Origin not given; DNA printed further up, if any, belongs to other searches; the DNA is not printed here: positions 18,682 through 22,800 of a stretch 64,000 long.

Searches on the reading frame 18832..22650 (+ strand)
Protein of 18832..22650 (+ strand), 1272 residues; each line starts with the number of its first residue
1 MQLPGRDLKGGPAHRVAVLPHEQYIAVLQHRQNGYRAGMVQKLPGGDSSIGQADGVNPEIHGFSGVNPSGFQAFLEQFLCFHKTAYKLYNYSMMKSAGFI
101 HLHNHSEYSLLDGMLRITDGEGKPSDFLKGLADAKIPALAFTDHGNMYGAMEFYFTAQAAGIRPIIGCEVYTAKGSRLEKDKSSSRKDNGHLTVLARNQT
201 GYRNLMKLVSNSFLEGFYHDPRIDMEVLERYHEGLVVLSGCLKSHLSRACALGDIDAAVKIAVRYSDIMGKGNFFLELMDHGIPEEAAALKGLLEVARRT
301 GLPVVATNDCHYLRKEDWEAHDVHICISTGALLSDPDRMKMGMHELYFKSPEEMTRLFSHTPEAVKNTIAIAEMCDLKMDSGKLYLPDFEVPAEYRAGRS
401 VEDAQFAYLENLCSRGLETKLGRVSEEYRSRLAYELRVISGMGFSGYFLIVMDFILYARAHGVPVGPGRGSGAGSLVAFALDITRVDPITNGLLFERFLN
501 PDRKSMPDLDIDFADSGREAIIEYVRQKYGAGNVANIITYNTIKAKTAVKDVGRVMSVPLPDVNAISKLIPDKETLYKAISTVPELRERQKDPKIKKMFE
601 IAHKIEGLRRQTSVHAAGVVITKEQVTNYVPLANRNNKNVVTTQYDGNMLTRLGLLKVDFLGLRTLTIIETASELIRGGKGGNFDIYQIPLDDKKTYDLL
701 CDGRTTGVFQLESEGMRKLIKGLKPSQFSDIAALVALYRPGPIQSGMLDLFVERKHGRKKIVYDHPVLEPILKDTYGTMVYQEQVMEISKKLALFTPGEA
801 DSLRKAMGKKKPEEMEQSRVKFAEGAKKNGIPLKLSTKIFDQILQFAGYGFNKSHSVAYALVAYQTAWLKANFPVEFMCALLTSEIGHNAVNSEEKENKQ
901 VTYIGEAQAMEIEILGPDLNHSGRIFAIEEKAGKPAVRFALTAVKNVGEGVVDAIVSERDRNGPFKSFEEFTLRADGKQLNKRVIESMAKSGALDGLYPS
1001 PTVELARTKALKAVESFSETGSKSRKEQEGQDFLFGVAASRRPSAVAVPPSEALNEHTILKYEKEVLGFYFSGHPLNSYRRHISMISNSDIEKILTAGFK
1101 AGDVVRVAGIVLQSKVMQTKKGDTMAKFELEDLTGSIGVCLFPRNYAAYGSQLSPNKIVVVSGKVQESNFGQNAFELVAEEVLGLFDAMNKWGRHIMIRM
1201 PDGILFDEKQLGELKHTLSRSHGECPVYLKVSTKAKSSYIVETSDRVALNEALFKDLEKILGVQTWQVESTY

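Call 33: search_protein_families(library=pfam, proteins=[window:18832-22650:+], max_evalue=0.0001)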
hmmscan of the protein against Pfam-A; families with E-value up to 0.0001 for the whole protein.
window:18832-22650:+ (1272 aa): 5 families
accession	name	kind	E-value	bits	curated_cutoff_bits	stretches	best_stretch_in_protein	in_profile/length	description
PF07733.18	DNA_pol3_alpha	-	2.7e-94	316.1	23.9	1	408-662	2-260/260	Bacterial DNA polymerase III alpha NTPase domain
PF17657.6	DNA_pol3_finger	-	6.1e-66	221.3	22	1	665-830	1-166/166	Bacterial DNA polymerase III alpha subunit finger domain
PF02811.25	PHP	-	7.7e-49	166.6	26.4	1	101-281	1-164/164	PHP domain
PF14579.12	HHH_6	-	8.2e-25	87.3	25.6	1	912-998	2-84/90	Helix-hairpin-helix motif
PF01336.31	tRNA_anti-codon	-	1.4e-11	44.6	27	1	1105-1182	1-72/75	OB-fold nucleic acid binding domain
